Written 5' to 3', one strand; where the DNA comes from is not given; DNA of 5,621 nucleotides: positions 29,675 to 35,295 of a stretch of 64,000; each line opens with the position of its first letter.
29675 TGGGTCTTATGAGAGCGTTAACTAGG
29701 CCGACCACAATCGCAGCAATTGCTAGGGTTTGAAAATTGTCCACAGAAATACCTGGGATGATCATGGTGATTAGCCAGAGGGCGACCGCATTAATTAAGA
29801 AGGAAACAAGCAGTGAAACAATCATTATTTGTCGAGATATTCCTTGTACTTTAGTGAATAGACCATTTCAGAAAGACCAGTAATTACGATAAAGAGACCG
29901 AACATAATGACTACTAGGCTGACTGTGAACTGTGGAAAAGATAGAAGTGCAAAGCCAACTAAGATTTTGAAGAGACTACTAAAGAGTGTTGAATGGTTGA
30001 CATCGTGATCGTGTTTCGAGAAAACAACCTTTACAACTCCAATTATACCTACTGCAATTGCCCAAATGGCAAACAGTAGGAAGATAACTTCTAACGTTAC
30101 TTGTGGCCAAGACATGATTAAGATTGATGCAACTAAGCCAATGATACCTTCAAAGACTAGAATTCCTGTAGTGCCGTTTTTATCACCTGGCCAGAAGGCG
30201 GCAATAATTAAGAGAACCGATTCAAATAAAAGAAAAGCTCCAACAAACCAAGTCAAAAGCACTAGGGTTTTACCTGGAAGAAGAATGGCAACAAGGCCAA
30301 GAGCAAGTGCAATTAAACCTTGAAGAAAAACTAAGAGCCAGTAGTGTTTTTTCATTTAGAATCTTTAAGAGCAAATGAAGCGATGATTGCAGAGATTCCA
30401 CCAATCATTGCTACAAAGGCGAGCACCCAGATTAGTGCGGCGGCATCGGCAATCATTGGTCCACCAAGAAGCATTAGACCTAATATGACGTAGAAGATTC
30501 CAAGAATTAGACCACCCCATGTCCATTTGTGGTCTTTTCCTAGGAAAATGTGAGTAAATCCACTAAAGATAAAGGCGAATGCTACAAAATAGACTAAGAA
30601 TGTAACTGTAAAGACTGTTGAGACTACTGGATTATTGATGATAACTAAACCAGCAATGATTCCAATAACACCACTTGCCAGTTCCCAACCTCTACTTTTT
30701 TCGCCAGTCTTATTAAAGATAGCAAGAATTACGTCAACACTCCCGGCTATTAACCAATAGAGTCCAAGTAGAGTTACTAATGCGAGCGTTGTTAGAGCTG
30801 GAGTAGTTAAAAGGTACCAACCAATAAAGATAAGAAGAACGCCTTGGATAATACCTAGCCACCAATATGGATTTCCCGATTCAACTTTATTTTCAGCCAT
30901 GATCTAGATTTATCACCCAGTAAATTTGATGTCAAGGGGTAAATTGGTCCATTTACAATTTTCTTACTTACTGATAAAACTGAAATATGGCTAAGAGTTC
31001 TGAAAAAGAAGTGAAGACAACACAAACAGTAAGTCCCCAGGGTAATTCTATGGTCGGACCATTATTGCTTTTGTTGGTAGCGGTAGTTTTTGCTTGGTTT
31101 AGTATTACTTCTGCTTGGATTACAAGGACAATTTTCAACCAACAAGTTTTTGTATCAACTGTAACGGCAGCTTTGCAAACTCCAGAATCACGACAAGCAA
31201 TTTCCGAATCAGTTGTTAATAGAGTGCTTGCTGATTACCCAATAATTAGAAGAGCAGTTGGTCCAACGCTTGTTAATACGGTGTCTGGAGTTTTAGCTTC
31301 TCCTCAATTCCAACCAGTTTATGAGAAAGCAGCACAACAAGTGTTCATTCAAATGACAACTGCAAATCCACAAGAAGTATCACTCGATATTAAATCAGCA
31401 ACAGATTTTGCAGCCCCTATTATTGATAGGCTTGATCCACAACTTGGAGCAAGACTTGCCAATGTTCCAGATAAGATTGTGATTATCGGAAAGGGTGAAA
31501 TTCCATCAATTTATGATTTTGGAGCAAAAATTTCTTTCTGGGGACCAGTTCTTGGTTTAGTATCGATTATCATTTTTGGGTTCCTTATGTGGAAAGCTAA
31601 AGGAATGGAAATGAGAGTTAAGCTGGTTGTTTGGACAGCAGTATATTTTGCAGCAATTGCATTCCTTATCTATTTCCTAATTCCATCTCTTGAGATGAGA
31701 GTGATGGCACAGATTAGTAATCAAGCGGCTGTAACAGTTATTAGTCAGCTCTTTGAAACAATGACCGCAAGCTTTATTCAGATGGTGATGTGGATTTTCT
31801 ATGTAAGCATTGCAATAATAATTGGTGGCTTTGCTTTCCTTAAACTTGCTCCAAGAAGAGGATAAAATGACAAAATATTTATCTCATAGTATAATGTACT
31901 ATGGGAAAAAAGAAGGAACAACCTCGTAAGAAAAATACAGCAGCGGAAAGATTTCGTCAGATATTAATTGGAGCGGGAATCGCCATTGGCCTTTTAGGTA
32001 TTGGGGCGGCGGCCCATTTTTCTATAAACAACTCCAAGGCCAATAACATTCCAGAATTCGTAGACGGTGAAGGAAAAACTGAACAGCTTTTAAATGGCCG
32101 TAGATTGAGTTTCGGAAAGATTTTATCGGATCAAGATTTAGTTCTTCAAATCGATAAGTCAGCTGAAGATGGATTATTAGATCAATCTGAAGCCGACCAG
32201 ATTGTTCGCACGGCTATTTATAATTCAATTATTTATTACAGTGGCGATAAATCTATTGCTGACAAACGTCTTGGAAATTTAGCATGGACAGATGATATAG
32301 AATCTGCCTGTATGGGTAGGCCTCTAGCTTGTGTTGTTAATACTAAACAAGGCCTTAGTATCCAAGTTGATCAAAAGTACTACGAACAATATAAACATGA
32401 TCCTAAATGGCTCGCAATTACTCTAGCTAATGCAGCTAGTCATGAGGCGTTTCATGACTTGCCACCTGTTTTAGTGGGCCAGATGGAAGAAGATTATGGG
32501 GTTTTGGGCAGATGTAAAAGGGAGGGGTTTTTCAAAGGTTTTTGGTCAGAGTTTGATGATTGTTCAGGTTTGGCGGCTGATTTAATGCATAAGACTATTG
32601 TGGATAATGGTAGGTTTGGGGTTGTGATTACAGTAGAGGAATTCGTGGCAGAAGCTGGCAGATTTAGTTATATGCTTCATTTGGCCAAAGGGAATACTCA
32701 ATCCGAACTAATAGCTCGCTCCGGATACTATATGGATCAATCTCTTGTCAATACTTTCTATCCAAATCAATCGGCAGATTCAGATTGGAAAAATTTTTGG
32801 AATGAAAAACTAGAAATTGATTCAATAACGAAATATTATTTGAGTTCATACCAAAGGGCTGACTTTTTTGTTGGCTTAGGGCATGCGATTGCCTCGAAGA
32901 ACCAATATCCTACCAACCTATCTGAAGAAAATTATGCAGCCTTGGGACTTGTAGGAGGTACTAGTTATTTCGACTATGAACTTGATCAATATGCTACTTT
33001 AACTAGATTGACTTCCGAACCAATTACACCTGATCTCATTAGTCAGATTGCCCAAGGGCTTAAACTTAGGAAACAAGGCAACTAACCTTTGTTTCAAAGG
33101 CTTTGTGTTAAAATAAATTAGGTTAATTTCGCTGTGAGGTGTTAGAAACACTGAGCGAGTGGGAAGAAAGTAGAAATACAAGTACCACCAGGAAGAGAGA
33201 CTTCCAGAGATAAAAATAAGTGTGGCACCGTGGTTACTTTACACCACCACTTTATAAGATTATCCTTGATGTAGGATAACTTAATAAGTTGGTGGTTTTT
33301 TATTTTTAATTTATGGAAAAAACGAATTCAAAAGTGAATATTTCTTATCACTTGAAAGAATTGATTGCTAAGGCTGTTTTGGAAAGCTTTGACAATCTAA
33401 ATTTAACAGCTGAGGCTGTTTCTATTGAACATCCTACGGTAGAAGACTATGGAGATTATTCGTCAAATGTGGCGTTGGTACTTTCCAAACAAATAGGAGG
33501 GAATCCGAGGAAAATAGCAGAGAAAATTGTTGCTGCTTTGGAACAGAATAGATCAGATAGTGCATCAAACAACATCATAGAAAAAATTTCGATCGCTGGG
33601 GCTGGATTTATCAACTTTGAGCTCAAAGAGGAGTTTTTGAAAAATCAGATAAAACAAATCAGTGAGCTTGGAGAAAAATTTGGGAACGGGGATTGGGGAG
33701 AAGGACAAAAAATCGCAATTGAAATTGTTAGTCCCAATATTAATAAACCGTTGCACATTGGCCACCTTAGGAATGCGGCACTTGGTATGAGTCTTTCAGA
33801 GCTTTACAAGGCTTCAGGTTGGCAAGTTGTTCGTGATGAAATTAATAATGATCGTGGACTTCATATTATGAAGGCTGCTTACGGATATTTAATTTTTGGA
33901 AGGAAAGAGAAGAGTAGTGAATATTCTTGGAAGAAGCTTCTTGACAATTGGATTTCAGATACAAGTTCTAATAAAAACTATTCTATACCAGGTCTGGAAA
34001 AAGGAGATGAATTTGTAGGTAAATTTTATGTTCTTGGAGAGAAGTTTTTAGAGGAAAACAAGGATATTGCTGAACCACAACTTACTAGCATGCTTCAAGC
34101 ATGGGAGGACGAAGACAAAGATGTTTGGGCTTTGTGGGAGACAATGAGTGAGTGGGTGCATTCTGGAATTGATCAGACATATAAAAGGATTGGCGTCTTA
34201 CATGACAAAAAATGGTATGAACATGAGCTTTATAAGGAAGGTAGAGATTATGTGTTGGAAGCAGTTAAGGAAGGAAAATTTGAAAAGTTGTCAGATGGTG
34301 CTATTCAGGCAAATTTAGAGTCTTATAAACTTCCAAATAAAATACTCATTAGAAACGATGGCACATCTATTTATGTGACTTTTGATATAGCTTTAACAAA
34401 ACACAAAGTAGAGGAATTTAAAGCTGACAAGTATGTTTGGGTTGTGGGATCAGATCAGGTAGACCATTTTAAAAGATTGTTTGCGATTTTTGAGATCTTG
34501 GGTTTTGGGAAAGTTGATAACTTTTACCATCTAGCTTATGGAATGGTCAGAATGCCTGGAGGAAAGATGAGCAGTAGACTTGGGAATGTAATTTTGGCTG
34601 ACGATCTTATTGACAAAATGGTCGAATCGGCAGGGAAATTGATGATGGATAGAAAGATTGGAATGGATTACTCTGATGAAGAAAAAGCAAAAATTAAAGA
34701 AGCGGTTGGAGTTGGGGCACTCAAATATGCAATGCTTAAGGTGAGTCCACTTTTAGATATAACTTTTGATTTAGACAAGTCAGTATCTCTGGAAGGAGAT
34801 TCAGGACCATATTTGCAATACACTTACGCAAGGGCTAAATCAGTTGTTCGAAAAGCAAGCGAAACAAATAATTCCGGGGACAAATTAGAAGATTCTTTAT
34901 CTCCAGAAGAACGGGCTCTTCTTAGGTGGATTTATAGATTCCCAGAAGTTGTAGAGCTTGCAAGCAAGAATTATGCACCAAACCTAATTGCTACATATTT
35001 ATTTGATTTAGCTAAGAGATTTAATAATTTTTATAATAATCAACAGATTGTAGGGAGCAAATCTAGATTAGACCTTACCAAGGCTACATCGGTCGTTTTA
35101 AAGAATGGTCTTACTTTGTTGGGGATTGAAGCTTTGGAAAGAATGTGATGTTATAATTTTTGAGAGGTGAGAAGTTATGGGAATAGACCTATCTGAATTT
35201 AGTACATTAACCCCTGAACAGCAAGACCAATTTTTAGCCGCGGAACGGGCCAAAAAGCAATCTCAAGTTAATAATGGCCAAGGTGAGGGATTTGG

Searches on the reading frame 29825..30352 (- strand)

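Call 89: search_protein_families(library=pfam, proteins=[window:29825-30352:-], max_evalue=0.00001)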
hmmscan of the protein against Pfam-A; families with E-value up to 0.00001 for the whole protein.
window:29825-30352:- (175 aa): 1 family
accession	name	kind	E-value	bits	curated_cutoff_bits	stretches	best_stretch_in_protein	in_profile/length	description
PF03729.18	DUF308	-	4.3e-22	78.6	25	2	11-80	2-72/73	Short repeat of unknown function (DUF308)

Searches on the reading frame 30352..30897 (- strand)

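Call 89: search_protein_families(library=pfam, proteins=[window:30352-30897:-], max_evalue=0.00001)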
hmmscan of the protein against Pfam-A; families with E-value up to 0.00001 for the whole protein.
window:30352-30897:- (181 aa): 1 family
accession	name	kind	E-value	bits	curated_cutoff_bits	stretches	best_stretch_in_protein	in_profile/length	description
PF03729.18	DUF308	-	2.8e-21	76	25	1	17-87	1-72/73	Short repeat of unknown function (DUF308)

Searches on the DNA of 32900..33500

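Call 77: search_with_rna_model(model_id=R1, source=window, start=32900, end=33500, max_evalue=10, filters=off, show_alignments=2)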
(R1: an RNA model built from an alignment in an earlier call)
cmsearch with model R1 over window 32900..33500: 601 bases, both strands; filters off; matches with E-value up to 10: 17.
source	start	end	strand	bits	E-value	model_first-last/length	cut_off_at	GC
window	33114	33256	+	23.7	1.2e-05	1-141/141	no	0.4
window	33319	33426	+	6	0.11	1-141/141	no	0.31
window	33317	33346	-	-0.2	2.6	40-69/141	no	0.2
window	33301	33308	-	-0.7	3.3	1-141/141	no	0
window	32990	33001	-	-1.2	4.3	1-141/141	no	0.25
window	33445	33464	-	-1.8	5.9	14-33/141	no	0.4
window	33414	33435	-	-1.9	6.2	44-65/141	no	0.41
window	33077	33094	-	-2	6.4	48-65/141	no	0.39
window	32959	32977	-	-2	6.5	47-65/141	no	0.26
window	33398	33405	-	-2.1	6.7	1-141/141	no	0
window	32921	32932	+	-2.2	7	50-61/141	no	0.25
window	33058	33104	+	-2.2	7.1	88-137/141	no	0.36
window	33235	33241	-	-2.4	8.1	1-141/141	no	0.14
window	33359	33380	-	-2.7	9.1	44-65/141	no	0.32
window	33046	33051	+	-2.7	9.2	74-79/141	no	0.5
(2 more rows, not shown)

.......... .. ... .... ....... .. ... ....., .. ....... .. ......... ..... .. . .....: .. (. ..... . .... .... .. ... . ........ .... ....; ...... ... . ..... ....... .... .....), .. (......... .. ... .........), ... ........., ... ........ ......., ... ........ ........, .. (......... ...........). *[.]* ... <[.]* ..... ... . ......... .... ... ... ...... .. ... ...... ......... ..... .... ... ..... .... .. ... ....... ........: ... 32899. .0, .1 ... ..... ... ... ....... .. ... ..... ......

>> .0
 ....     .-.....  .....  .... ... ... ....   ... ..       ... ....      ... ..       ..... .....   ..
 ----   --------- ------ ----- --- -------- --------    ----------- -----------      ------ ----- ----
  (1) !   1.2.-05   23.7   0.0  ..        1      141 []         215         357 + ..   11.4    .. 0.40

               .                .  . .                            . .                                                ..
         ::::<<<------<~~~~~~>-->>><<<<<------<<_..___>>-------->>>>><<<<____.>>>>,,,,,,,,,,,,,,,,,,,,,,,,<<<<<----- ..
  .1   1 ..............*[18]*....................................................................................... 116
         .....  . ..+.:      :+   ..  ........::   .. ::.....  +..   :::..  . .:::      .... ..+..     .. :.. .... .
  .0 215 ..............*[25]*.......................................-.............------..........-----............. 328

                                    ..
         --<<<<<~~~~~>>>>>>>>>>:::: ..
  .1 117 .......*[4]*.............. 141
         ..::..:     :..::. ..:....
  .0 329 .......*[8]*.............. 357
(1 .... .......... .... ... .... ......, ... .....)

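Call 80: search_rna_families(source=window, start=33060, end=33330, threshold=evalue, max_evalue=10, show_alignments=2)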
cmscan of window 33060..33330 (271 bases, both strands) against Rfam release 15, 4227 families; matches with E-value up to 10: 6.
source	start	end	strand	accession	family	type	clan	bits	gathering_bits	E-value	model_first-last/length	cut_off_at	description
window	33125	33254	+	RF00230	T-box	Cis-reg; leader;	-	22.2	93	0.0036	1-219/219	no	T-box leader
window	33083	33120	+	RF02372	PyrC_leader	Cis-reg; leader;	-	15.2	50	7.4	1-50/50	no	PyrC leader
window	33263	33328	+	RF02143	HYMAI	Gene; lncRNA;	-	14.3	80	0.8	170-241/241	no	Hydatidiform mole associated and imprinted conserved region 1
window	33223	33303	+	RF02399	NsiR1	Gene; sRNA;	-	14.2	39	2.2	1-60/60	no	Nitrogen stress-induced RNA 1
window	33182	33281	-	RF01816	RsaA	Gene; sRNA;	-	13.9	50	6.6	1-134/134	no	RNA Staph. aureus A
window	33062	33103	+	RF00892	mir-551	Gene; miRNA;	-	13.4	51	4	1-74/74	no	mir-551 microRNA precursor family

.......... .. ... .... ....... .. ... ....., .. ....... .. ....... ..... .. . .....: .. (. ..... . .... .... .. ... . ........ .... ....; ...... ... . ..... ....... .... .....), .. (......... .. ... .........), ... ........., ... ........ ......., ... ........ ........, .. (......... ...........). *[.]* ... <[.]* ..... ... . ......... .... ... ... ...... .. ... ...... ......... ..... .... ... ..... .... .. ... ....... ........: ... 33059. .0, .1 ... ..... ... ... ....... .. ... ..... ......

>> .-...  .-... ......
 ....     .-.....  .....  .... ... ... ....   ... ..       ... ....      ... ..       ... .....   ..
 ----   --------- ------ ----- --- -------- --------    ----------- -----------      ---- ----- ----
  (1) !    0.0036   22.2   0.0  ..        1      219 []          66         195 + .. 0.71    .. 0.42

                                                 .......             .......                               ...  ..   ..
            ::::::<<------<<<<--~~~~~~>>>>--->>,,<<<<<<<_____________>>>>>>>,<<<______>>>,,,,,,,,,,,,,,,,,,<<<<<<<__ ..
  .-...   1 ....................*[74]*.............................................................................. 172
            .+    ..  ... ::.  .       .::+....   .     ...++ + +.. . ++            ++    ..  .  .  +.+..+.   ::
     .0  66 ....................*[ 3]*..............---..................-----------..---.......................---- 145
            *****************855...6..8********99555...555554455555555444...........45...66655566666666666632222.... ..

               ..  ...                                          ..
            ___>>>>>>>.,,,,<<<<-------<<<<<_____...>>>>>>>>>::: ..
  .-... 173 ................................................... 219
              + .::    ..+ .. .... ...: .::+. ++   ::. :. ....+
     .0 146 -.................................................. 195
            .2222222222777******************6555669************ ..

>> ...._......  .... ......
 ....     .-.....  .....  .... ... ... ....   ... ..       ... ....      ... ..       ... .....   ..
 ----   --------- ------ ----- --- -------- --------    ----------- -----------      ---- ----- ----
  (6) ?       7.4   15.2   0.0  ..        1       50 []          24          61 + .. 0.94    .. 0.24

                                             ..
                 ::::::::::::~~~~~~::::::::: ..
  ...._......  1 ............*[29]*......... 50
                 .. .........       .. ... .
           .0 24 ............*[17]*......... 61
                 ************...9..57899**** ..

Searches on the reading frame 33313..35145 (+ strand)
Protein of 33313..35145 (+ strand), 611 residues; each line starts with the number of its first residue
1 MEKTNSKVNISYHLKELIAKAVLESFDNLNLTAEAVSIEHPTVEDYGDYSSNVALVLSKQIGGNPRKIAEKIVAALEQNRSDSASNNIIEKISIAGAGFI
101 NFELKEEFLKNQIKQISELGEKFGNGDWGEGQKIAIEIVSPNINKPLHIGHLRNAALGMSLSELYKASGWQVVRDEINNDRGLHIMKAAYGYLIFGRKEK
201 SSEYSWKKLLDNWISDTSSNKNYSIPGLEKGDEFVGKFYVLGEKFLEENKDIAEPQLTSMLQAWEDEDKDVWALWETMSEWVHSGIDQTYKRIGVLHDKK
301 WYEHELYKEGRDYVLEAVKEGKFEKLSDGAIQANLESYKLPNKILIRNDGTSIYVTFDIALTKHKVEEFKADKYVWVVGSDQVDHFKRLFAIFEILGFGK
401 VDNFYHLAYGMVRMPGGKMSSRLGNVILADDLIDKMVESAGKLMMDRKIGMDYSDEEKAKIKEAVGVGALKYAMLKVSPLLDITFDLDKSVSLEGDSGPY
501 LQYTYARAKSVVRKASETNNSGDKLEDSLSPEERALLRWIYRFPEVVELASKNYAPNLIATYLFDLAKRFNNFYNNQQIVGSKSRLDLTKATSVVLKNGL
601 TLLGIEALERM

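Call 79: search_protein_families(library=pfam, proteins=[window:33313-35145:+])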
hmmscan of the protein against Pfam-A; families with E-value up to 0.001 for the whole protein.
window:33313-35145:+ (611 aa): 3 families
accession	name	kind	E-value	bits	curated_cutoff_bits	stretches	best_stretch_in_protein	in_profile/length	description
PF00750.26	tRNA-synt_1d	-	7.5e-44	150.6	23.3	1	127-486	15-348/349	tRNA synthetases class I (R), catalytic domain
PF05746.21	DALR_1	-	1.4e-32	112.7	22.3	1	501-611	1-117/117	DALR anticodon binding domain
PF03485.21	Arg_tRNA_synt_N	-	1.2e-19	71.1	21.5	1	13-104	2-85/85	Arginyl tRNA synthetase N terminal domain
